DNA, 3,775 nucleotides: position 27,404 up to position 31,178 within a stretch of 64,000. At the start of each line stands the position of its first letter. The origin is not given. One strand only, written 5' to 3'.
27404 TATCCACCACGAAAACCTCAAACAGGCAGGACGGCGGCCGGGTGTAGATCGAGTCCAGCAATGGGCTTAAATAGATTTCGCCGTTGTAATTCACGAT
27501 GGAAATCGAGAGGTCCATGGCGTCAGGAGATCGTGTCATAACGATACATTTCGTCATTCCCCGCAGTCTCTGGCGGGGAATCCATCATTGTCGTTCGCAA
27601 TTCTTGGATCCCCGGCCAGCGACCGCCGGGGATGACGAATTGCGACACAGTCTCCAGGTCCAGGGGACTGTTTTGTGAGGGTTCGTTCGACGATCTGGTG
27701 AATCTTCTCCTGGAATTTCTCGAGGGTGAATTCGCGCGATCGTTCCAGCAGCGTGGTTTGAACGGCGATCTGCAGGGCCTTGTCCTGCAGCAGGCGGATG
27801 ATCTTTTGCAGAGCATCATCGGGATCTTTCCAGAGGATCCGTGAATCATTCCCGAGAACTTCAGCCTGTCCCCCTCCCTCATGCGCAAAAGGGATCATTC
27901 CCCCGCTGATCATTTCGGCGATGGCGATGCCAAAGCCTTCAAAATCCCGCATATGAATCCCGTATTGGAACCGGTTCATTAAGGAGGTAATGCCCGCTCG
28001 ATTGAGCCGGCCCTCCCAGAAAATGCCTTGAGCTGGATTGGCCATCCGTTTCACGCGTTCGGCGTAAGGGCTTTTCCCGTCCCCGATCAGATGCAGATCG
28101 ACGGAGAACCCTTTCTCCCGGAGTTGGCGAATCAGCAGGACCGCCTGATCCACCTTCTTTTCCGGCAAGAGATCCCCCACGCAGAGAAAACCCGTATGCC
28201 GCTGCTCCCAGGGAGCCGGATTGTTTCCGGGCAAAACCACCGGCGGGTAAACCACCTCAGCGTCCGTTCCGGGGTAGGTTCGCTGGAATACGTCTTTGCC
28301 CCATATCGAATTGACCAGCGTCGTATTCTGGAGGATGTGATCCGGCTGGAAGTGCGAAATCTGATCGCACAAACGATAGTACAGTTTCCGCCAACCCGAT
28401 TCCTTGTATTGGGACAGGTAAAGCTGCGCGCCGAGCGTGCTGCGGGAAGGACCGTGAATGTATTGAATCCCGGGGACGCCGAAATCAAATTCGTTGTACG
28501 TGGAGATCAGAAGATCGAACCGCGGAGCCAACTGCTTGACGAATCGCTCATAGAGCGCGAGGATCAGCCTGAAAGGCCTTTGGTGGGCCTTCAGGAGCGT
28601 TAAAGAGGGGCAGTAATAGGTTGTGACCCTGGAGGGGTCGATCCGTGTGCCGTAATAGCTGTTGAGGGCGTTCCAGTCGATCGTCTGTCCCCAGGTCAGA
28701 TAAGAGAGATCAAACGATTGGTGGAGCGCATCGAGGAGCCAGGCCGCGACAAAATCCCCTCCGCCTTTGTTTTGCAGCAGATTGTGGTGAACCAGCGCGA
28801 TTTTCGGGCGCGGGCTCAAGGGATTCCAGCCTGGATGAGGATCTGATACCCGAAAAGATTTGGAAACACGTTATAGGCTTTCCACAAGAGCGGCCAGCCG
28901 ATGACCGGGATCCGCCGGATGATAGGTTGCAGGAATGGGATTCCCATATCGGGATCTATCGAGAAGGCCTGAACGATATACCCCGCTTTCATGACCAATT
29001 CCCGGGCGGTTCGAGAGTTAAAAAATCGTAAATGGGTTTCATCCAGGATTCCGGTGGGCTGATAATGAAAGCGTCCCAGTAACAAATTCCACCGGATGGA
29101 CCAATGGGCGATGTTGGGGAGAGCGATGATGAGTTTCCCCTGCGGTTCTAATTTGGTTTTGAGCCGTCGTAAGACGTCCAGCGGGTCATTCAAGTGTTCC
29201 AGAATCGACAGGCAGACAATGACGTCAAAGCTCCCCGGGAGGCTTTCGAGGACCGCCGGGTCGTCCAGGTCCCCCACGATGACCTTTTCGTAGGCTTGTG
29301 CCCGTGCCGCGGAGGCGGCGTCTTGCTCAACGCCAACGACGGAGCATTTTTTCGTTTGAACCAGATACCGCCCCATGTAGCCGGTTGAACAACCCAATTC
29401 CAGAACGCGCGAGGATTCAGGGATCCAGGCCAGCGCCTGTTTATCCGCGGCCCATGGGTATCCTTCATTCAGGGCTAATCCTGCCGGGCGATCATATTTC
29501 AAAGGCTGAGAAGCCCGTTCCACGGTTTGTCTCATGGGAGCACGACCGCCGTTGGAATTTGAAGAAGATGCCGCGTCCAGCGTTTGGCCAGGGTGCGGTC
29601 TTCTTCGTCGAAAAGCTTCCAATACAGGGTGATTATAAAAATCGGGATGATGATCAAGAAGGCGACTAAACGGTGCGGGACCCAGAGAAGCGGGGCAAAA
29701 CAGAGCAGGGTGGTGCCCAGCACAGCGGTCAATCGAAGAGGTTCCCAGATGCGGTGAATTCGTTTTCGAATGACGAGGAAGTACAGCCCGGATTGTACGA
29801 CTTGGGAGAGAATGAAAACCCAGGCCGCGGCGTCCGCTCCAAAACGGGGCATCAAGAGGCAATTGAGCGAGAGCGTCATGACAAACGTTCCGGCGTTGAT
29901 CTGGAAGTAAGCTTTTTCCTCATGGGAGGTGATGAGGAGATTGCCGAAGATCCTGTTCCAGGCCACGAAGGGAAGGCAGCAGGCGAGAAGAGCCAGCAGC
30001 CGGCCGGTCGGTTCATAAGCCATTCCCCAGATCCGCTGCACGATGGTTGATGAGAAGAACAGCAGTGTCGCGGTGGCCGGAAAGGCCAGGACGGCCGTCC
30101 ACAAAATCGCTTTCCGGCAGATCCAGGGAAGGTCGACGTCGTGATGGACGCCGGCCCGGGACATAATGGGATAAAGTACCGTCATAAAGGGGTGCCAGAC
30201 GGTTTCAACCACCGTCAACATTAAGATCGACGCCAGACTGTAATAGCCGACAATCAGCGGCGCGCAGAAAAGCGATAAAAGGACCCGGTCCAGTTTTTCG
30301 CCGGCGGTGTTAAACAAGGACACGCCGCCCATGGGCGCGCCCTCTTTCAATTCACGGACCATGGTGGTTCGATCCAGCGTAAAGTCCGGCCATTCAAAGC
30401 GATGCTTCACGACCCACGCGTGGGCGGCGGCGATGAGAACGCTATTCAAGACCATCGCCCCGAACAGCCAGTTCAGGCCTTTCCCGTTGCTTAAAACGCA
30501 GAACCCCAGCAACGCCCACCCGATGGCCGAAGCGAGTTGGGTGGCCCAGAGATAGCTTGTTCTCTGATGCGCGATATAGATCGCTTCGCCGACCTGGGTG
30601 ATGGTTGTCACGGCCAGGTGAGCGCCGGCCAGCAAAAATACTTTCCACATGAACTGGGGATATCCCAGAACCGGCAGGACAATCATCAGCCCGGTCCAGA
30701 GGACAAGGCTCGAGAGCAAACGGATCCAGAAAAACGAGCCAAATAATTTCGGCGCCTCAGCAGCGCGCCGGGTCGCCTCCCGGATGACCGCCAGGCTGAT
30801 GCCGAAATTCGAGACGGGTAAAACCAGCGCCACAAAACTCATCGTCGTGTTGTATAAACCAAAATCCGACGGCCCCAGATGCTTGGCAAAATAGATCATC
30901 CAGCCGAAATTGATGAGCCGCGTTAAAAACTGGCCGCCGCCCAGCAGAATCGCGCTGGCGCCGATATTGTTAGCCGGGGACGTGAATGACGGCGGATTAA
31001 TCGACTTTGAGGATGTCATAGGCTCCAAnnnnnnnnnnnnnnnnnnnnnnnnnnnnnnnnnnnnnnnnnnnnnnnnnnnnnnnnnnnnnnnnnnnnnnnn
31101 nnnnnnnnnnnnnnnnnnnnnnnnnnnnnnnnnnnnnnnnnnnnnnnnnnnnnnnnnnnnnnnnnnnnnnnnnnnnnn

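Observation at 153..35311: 35-kb unidirectional glycan super-locus with seven GT-C paralogues and six methyltransferase domains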

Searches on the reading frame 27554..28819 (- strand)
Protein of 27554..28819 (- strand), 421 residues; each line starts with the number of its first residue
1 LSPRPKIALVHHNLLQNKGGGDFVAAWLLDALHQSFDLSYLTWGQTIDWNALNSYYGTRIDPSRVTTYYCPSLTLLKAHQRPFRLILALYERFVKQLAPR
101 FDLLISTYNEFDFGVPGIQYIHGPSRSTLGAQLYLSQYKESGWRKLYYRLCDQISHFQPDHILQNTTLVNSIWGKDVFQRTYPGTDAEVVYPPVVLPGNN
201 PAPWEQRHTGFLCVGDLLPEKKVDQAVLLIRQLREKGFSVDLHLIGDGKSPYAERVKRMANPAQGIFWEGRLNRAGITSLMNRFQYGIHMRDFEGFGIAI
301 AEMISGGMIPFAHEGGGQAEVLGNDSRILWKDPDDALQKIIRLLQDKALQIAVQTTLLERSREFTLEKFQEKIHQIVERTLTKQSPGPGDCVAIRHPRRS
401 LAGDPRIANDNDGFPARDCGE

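Call 6: search_protein_families(library=pfam, proteins=[window:27554-28819:-], max_evalue=0.01)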
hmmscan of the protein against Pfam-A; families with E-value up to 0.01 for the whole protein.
window:27554-28819:- (421 aa): 3 families
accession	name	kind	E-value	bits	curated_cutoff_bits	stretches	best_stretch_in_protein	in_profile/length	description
PF00534.26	Glycos_transf_1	-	2e-12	47.4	26.4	1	211-349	18-161/172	Glycosyl transferases group 1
PF13692.12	Glyco_trans_1_4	-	1.6e-10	41.9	27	1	211-346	4-142/142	Glycosyl transferases group 1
PF13524.12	Glyco_trans_1_2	-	0.00022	21.6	25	0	228-356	4-124/144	Glycosyl transferase-like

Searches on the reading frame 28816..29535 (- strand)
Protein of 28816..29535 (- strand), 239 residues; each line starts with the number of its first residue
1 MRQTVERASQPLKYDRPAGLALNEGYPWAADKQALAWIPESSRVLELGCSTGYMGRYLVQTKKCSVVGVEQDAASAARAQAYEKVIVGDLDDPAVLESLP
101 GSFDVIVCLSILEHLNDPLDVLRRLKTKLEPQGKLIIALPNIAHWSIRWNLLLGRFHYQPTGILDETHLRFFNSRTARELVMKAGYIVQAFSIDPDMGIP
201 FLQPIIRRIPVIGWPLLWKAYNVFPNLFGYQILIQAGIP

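Call 73: search_protein_families(library=ncbifam, proteins=[window:28816-29535:-], max_evalue=0.0001)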
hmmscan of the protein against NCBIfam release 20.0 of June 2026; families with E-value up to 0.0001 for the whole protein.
window:28816-29535:- (239 aa): 9 families
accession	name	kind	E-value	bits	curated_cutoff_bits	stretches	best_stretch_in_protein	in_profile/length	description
TIGR02081.1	metW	equivalog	1.3e-15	57.4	189.5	1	34-154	7-124/194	methionine biosynthesis protein MetW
NF011650.0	PRK15068.1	equivalog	3.5e-11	42.5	209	1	42-137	124-225/324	tRNA 5-methoxyuridine(34)/uridine 5-oxyacetic acid(34) synthase CmoB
NF045667.1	MTase_DVU1556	equivalog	3.8e-11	42.8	155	1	34-137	16-119/213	DVU_1556 family methyltransferase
TIGR00452.1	TIGR00452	equivalog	3e-10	39.4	275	1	41-137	118-219/316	tRNA 5-methoxyuridine(34)/uridine 5-oxyacetic acid(34) synthase CmoB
TIGR01983.1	UbiG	equivalog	1.8e-09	37.3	102.95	1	40-142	49-156/228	bifunctional 2-polyprenyl-6-hydroxyphenol methylase/3-demethylubiquinol 3-O-methyltransferase UbiG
NF043040.1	corrin_prot_MT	hypoth_equivalog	3.4e-08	33.2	180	1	9-138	10-148/216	corrinoid protein-associated methyltransferase CpaM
TIGR04345.1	ovoA_Cterm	equivalog_domain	8e-08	32.1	170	1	91-140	123-172/242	putative 4-mercaptohistidine N1-methyltransferase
TIGR02072.1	BioC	equivalog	6.4e-07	29.4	184.95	1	40-138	34-133/244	malonyl-ACP O-methyltransferase BioC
NF053839.1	CPFASynBruc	equivalog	6e-05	22.2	600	1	38-116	172-253/410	cyclopropane fatty acid synthase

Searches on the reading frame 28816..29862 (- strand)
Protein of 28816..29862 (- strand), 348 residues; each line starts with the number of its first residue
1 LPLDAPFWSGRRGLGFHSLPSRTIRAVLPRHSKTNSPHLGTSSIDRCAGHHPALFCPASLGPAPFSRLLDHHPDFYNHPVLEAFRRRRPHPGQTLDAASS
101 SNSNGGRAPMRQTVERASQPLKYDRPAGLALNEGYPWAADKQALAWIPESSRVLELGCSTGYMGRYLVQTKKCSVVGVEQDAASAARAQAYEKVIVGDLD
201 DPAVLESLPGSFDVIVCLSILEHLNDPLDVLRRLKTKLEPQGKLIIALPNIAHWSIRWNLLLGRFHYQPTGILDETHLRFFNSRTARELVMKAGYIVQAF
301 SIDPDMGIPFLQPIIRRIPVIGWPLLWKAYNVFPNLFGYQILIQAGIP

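Call 6: search_protein_families(library=pfam, proteins=[window:28816-29862:-], max_evalue=0.01)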
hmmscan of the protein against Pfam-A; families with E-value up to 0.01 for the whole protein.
window:28816-29862:- (348 aa): 9 families
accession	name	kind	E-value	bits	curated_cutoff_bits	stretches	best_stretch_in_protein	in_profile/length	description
PF13489.12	Methyltransf_23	-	2.3e-21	76.6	27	1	142-296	14-160/164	Methyltransferase domain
PF07021.18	MetW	-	1.9e-15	57.5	21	1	143-262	7-123/193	Methionine biosynthesis protein MetW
PF08242.18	Methyltransf_12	-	2.9e-13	50.8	30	1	154-244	1-98/98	Methyltransferase domain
PF08241.18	Methyltransf_11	-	1.7e-12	48.2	21.2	1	154-246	1-95/95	Methyltransferase domain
PF13649.12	Methyltransf_25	-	1.8e-10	41.8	27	1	153-242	1-97/97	Methyltransferase domain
PF13847.12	Methyltransf_31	-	5.5e-09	36.3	27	1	150-251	4-114/145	Methyltransferase domain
PF08003.17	Methyltransf_9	-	2.1e-08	33.9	23.8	1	151-246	117-217/315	Protein of unknown function (DUF1698)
PF05219.18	DREV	-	1.9e-05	24.4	26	1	149-303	94-241/265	DREV methyltransferase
PF01728.25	FtsJ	-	0.0021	18.5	24.1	1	148-217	20-97/181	FtsJ-like methyltransferase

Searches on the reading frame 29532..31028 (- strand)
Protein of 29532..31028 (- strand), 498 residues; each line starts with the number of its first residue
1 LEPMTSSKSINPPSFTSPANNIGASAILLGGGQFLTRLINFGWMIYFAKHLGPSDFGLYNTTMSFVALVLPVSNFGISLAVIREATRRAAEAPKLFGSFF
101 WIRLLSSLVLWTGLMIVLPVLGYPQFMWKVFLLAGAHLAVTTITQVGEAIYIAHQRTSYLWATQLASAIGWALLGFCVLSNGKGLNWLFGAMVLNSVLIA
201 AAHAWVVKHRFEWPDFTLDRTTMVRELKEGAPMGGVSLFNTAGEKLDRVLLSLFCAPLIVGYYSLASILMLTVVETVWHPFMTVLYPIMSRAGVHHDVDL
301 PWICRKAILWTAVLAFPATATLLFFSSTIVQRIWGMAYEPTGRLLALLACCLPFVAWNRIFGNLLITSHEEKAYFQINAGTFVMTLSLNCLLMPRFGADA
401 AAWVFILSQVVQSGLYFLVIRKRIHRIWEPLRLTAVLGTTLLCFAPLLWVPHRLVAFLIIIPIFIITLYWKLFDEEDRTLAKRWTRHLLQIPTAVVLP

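Call 6: search_protein_families(library=pfam, proteins=[window:29532-31028:-], max_evalue=0.01)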
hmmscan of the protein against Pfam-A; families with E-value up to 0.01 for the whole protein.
window:29532-31028:- (498 aa): 3 families
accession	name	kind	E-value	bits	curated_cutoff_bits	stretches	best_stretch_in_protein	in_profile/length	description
PF01943.22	Polysacc_synt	-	1.4e-31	110.4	28.2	1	24-291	3-272/274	Polysaccharide biosynthesis protein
PF13440.11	Polysacc_synt_3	-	4e-23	82.5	23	1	50-340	5-290/293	Polysaccharide biosynthesis protein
PF03023.19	MurJ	-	7.6e-09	35.1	27.4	1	251-453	223-435/451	Lipid II flippase MurJ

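Call 73: search_protein_families(library=ncbifam, proteins=[window:29532-31019:-], max_evalue=0.0001)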
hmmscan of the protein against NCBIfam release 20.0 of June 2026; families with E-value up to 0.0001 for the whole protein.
window:29532-31019:- (495 aa): 5 families
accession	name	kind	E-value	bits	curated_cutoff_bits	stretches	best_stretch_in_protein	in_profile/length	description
NF041871.1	Wzx_EPS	equivalog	1.3e-19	70.3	800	1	23-405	6-390/492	exopolysaccharide biosynthesis flippase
NF007773.0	PRK10459.1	equivalog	7.4e-13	48.3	273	1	40-426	28-420/492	MOP flippase family protein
TIGR01695.1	murJ_mviN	equivalog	4e-08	32.4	235.55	1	202-433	210-442/506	murein biosynthesis integral membrane protein MurJ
NF058658.1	Oglyco_Wzx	exception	9.3e-07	28.2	720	1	32-425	23-411/478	O-glycosylation flippase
TIGR02900.1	spore_V_B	equivalog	7.2e-05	21.7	372.3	0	23-118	5-105/488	stage V sporulation protein B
